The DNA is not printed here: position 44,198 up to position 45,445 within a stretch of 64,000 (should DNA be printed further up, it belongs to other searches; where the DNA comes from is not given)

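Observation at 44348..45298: Orphan Cas6-like RAMP protein with a Cys cluster and no CRISPR array or other cas genes in the window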

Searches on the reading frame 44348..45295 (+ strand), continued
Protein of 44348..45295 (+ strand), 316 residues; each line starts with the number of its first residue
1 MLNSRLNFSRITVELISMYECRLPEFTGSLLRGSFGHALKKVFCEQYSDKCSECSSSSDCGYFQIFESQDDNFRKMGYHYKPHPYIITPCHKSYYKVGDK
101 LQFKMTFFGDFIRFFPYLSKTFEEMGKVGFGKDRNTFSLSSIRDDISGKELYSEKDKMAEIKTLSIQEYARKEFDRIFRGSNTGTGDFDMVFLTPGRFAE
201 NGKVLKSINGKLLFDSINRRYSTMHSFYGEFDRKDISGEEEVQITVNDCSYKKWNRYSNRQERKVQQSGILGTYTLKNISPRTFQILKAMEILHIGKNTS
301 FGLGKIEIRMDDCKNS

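Call 38: find_encoding_contigs(protein=P0121, flank=10000, max_places=3)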
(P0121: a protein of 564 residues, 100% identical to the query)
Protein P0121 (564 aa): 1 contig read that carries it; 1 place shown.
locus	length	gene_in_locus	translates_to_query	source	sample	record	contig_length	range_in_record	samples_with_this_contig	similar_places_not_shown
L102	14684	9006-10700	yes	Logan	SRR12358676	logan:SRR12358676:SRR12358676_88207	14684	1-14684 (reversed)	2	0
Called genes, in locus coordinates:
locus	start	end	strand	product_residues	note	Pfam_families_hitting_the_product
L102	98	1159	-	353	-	-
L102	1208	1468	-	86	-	-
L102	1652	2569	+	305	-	PF27225:AF_1859_N, PF10040:CRISPR_Cas6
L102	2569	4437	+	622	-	PF12469:Cmr2_N, PF18182:mCpol (weak), PF22335:Cas10-Cmr2_palm2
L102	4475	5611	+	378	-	PF03787:RAMPs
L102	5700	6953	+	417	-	PF02463:SMC_N (weak), PF13304:AAA_21, PF13175:AAA_15 (weak)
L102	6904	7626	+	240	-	PF08843:AbiEii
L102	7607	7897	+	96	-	-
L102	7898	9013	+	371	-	PF09700:Cas_Cmr3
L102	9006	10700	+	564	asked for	PF09623:Cas_NE0113 (faint), PF09651:Cas_APE2256, PF01909:NTP_transf_2, PF18765:Polbeta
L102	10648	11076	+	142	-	PF05168:HEPN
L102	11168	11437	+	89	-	PF01909:NTP_transf_2 (weak), PF18765:Polbeta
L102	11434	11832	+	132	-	PF01909:NTP_transf_2 (weak), PF18765:Polbeta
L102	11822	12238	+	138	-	PF01934:HepT-like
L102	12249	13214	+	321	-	PF03787:RAMPs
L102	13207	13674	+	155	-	PF09701:Cas_Cmr5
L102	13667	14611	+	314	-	PF03787:RAMPs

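Call 39: fold_search(model_id=the predicted structure, library=pdb)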
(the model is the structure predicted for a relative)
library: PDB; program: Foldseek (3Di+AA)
matches with E <= 10: 997; with E <= 0.001: 53
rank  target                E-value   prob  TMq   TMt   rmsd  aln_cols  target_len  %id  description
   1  6dd5_B                1.0e-14  1.00  0.58  0.31   5.9       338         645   14  Crystal Structure of the Cas6 Domain of Marinomonas mediterranea MMB-1 Cas6-RT-Cas1 Fusion Protein (released 2018-10-17)
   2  6dd5_A                1.4e-14  1.00  0.57  0.30   5.9       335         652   14  Crystal Structure of the Cas6 Domain of Marinomonas mediterranea MMB-1 Cas6-RT-Cas1 Fusion Protein (released 2018-10-17)
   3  4ill_A                6.5e-13  1.00  0.53  0.59   6.3       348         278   13  Recognition and Cleavage of a non-structured CRISPR RNA by its Processing Endoribonuclease Cas6 (released 2013-03-20)
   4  7kft_C                1.6e-12  1.00  0.60  0.36   5.1       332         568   14  Partial Cas6-RT-Cas1--Cas2 complex (released 2021-03-31)
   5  7kfu_C                1.6e-12  1.00  0.60  0.23   5.1       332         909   14  Cas6-RT-Cas1--Cas2 complex (released 2021-03-31)
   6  4ill_B                5.9e-12  1.00  0.52  0.58   6.5       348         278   13  Recognition and Cleavage of a non-structured CRISPR RNA by its Processing Endoribonuclease Cas6 (released 2013-03-20)
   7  3zfv_B                1.1e-11  1.00  0.51  0.61   7.2       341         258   13  Crystal structure of an archaeal CRISPR-associated Cas6 nuclease (released 2013-04-03)
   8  3zfv_A                1.6e-11  1.00  0.49  0.58   7.7       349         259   12  Crystal structure of an archaeal CRISPR-associated Cas6 nuclease (released 2013-04-03)
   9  4ilm_A                1.7e-11  1.00  0.50  0.56   6.5       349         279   13  CRISPR RNA Processing endoribonuclease (released 2013-03-20)
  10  4c9d_B                2.1e-11  1.00  0.56  0.66   5.5       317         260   14  Cas6 (TTHB231) product complex (released 2013-11-06)
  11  4ilr                  2.6e-11  1.00  0.53  0.58   6.4       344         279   12  Recognition and Cleavage of a non-structured CRISPR RNA by its Processing Endoribonuclease Cas6 (released 2013-03-20)
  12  4c9d_A                3.0e-11  1.00  0.55  0.64   6.3       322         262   13  Cas6 (TTHB231) product complex (released 2013-11-06)
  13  6fjw                  4.2e-11  1.00  0.49  0.62   6.5       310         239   16  Streptococcus thermophilus Cas6 (released 2019-02-06)
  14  4ilm_B                5.1e-11  1.00  0.52  0.58   6.5       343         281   13  CRISPR RNA Processing endoribonuclease (released 2013-03-20)
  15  4ilm_L                6.4e-11  1.00  0.52  0.58   6.1       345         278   13  CRISPR RNA Processing endoribonuclease (released 2013-03-20)
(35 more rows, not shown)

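Call 43: find_homologous_proteins(query=L102:13667-14608:+, max_evalue=1e-40)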
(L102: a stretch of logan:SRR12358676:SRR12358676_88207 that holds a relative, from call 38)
Query L102:13667-14608:+ (314 aa): 994 proteins with E <= 1e-40 among 3133 candidates; the best 120 are listed.
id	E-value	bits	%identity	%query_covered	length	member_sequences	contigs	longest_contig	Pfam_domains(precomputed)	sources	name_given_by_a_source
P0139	1.4e-208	709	100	100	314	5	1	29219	PF03787.21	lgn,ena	-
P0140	9.0e-78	280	48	94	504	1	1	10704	PF03787.21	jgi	jgi:CRISPR-associated protein Cmr6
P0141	1.7e-77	279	48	97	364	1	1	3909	PF03787.21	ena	-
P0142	3.3e-77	278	47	99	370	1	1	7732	PF03787.21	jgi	jgi:CRISPR-associated protein Cmr6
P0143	1.8e-76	276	48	99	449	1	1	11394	PF03787.21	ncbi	-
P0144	2.0e-75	272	45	99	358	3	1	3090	PF03787.21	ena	-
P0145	9.0e-75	270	45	95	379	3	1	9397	PF03787.21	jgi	-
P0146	2.3e-74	269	51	86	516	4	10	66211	PF03787.21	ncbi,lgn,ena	-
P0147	8.7e-74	267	45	99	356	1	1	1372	PF03787.21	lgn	-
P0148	4.1e-73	265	51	82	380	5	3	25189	PF03787.21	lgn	-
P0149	1.0e-72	263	44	99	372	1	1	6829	PF03787.21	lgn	-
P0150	1.7e-72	263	44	100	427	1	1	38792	PF03787.21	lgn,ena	-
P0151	2.2e-72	262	47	91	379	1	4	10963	PF03787.21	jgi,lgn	jgi:CRISPR-associated protein Cmr6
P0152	4.2e-72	261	44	99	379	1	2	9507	PF03787.21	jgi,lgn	jgi:CRISPR-associated protein Cmr6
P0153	4.6e-72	261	49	87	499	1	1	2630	PF03787.21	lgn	-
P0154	7.0e-71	257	46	91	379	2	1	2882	PF03787.21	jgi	jgi:CRISPR-associated protein Cmr6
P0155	7.1e-71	257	46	97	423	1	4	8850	PF03787.21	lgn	-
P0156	7.6e-71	257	48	87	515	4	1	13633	PF03787.21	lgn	-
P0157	1.6e-70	256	43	100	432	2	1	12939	PF03787.21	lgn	-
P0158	3.2e-70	255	48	98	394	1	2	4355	PF03787.21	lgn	-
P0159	3.7e-69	252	52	80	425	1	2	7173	PF03787.21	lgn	-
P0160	3.9e-69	251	46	90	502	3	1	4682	PF03787.21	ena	-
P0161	1.1e-68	250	47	90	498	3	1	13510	PF03787.21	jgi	-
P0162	2.2e-68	249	46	97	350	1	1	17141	PF03787.21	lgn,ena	-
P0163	2.3e-68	249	53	79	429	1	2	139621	PF03787.21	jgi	-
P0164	7.7e-68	247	49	93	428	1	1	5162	PF03787.21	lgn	-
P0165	2.0e-67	246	55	69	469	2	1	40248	PF03787.21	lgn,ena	-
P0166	2.8e-67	245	43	97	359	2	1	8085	PF03787.21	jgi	-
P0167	4.6e-67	245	48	90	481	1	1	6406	PF03787.21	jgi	-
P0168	1.3e-66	243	44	100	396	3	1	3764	PF03787.21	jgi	-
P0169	1.5e-66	243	48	92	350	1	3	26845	PF00313.29,PF03787.21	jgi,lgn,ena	-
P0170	7.4e-66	241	42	99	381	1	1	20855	PF03787.21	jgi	-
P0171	1.5e-65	240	44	98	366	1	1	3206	PF03787.21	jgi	-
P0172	1.9e-65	239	47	99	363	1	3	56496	PF03787.21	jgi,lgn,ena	jgi:CRISPR-associated protein Cmr6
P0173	2.0e-65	239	46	93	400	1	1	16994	PF03787.21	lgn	-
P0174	2.1e-65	239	44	94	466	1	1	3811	PF03787.21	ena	-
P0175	3.3e-65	239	46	99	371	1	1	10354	PF03787.21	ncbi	-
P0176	6.9e-65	238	47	96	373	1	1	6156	PF03787.21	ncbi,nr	ncbi:RAMP superfamily protein [archaeon BMS3Bbin15]|nr:RAMP superfamily protein [archaeon BMS3Bbin15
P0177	9.1e-65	237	45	95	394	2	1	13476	PF03787.21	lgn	-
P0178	1.6e-64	236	45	92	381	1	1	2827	PF03787.21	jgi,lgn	jgi:CRISPR-associated protein Cmr6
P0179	3.7e-64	235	46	96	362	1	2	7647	PF00313.29,PF03787.21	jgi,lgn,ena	-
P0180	4.2e-64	235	46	98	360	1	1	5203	PF00313.29,PF03787.21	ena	-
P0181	6.2e-64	234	48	91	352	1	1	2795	PF00313.29,PF03787.21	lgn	-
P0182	6.4e-64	234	44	92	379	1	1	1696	PF00313.29,PF03787.21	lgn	-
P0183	7.2e-64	234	52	71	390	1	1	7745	PF03787.21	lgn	-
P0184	7.4e-64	234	43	99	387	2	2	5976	PF03787.21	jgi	jgi:CRISPR-associated protein Cmr6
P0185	1.1e-63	234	40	100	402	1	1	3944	PF03787.21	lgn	-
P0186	1.3e-63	233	51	74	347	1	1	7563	PF03787.21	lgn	-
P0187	2.5e-63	232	48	82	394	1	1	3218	PF03787.21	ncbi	-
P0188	2.7e-63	232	49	92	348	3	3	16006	PF00313.29,PF03787.21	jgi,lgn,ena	-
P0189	3.9e-63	232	43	100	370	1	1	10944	PF03787.21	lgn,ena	-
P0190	4.4e-63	232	45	96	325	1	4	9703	PF03787.21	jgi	jgi:CRISPR-associated protein Cmr6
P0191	4.9e-63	231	45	100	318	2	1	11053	PF03787.21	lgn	-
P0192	5.8e-63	231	45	80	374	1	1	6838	PF03787.21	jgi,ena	-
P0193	6.3e-63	231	45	100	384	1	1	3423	PF03787.21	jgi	-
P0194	1.2e-62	230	46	97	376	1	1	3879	PF00313.29,PF03787.21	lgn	-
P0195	1.2e-62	230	51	79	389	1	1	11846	PF03787.21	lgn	-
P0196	1.3e-62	230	45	91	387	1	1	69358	PF03787.21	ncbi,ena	-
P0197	1.5e-62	230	41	94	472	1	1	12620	PF03787.21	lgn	-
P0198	1.6e-62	230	44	100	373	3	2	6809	PF00313.29,PF03787.21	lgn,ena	-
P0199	1.6e-62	230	44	89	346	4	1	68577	PF03787.21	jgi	jgi:CRISPR-associated protein Cmr6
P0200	1.8e-62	230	47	92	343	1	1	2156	PF00313.29,PF03787.21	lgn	-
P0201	1.8e-62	230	41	94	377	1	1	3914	PF03787.21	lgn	-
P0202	2.3e-62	229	45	100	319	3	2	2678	PF03787.21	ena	-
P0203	2.7e-62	229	46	98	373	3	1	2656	PF00313.29,PF03787.21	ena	-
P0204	2.9e-62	229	43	96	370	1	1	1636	PF00313.29,PF03787.21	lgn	-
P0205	3.1e-62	229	43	97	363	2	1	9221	PF00313.29,PF03787.21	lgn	-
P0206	3.1e-62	229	42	94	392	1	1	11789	PF03787.21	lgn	-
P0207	3.9e-62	228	41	94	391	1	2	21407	PF03787.21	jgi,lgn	jgi:CRISPR-associated protein Cmr6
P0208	4.8e-62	228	42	97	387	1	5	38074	PF03787.21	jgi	-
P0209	6.6e-62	228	45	100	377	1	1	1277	PF03787.21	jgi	-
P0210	1.1e-61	227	43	98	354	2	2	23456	PF00313.29,PF03787.21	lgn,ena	-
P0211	1.1e-61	227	47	91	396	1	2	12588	PF03787.21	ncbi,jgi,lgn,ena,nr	ncbi:MAG: type III-B CRISPR module RAMP protein Cmr6 [Thermotoga sp.]|nr:MAG: type III-B CRISPR modu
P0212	1.2e-61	227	45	92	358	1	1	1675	PF00313.29,PF03787.21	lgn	-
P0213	1.2e-61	227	47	80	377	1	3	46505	PF03787.21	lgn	-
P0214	1.2e-61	227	44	99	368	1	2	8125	PF03787.21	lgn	-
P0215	1.3e-61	227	42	100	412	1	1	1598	PF03787.21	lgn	-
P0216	1.3e-61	227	42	97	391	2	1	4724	PF03787.21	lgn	-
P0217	1.4e-61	227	44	100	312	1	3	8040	PF03787.21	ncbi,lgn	-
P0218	1.6e-61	227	54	69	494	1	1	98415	PF03787.21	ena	-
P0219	1.9e-61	226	41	96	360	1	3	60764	PF03787.21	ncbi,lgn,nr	ncbi:MAG: hypothetical protein EPGJADBJ_05128 [Saprospiraceae bacterium]|nr:hypothetical protein [Sa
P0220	2.0e-61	226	42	97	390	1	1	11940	PF03787.21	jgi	jgi:CRISPR-associated protein Cmr6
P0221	2.2e-61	226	44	99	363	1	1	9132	PF03787.21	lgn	-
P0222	2.3e-61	226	38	100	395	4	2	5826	PF03787.21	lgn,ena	-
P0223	2.7e-61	226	42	87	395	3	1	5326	PF03787.21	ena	-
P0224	3.0e-61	226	44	97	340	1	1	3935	PF00313.29,PF03787.21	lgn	-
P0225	3.1e-61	226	46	88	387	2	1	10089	PF03787.21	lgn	-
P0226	3.5e-61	225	43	96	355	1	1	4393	PF00313.29,PF03787.21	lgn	-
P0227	3.5e-61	225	42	99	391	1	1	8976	PF03787.21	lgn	-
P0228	4.0e-61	225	45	97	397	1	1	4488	PF03787.21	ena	-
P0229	4.2e-61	225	43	100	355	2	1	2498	PF03787.21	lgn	-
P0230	4.8e-61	225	41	97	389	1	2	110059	PF03787.21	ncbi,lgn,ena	-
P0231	5.3e-61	225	45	99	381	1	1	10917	PF03787.21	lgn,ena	-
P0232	6.3e-61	225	40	98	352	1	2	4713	PF03787.21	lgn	-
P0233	6.3e-61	225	48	92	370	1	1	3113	PF00313.29,PF03787.21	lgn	-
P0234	6.6e-61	224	46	91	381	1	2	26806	PF00313.29,PF03787.21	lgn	-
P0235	6.7e-61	224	44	100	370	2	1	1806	PF00313.29,PF03787.21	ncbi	-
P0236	7.3e-61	224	42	99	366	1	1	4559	PF03787.21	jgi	-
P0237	8.2e-61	224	39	100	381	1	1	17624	PF03787.21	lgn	-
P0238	8.2e-61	224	44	99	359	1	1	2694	PF00313.29,PF03787.21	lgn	-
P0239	8.8e-61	224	44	99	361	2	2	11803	PF00313.29,PF03787.21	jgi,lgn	-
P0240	9.0e-61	224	41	97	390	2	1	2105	PF03787.21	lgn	-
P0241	9.0e-61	224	44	91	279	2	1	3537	PF03787.21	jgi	-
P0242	9.8e-61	224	46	97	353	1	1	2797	PF00313.29,PF03787.21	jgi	jgi:CRISPR-associated protein Cmr6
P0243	1.0e-60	224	43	99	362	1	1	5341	PF03787.21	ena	-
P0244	1.1e-60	224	44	100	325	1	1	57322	PF03787.21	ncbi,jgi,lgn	-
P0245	1.2e-60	224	56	70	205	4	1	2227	PF03787.21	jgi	-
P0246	1.3e-60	224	45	96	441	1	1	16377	PF03787.21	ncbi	-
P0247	1.5e-60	223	43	100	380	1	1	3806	PF00313.29,PF03787.21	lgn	-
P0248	1.5e-60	223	48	91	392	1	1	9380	PF03787.21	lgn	-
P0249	1.5e-60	223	44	96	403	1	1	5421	PF03787.21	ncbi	-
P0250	1.6e-60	223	46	96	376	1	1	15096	PF03787.21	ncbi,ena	-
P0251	1.7e-60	223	45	99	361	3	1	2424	PF00313.29,PF03787.21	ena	-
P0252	1.7e-60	223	45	99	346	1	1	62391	PF03787.21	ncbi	-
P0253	2.6e-60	222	44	97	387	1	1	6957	PF03787.21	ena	-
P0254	2.8e-60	222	44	97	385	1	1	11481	PF03787.21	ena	-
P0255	3.4e-60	222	43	91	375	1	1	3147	PF03787.21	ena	-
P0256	4.1e-60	222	45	99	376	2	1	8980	PF03787.21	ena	-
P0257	4.2e-60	222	44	99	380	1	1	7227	PF03787.21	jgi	-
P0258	4.7e-60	222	44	100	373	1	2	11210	PF00313.29,PF03787.21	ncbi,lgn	-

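Call 44: find_encoding_contigs(protein=P0139, flank=10000, max_places=3)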
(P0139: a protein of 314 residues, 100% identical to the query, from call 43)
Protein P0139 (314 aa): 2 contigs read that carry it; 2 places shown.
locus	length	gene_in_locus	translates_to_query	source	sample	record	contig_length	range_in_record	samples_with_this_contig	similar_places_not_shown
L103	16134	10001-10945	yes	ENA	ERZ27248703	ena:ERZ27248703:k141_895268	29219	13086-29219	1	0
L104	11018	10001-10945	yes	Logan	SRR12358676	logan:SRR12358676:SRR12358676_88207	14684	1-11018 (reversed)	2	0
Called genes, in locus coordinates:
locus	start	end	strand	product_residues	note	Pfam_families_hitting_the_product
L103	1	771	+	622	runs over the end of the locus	PF12469:Cmr2_N, PF18182:mCpol (weak), PF22335:Cas10-Cmr2_palm2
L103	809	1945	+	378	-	PF03787:RAMPs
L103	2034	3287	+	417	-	PF02463:SMC_N (weak), PF13304:AAA_21, PF13175:AAA_15 (weak)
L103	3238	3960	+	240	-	PF08843:AbiEii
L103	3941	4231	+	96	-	-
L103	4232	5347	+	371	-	PF09700:Cas_Cmr3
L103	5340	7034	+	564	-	PF09623:Cas_NE0113 (faint), PF09651:Cas_APE2256, PF01909:NTP_transf_2, PF18765:Polbeta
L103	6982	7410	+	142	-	PF05168:HEPN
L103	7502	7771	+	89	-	PF01909:NTP_transf_2 (weak), PF18765:Polbeta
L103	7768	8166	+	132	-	PF01909:NTP_transf_2 (weak), PF18765:Polbeta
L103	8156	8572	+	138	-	PF01934:HepT-like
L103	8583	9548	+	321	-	PF03787:RAMPs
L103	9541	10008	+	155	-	PF09701:Cas_Cmr5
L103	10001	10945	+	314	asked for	PF03787:RAMPs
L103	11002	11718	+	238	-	PF01909:NTP_transf_2, PF18765:Polbeta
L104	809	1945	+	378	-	PF03787:RAMPs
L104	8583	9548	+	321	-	PF03787:RAMPs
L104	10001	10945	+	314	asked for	PF03787:RAMPs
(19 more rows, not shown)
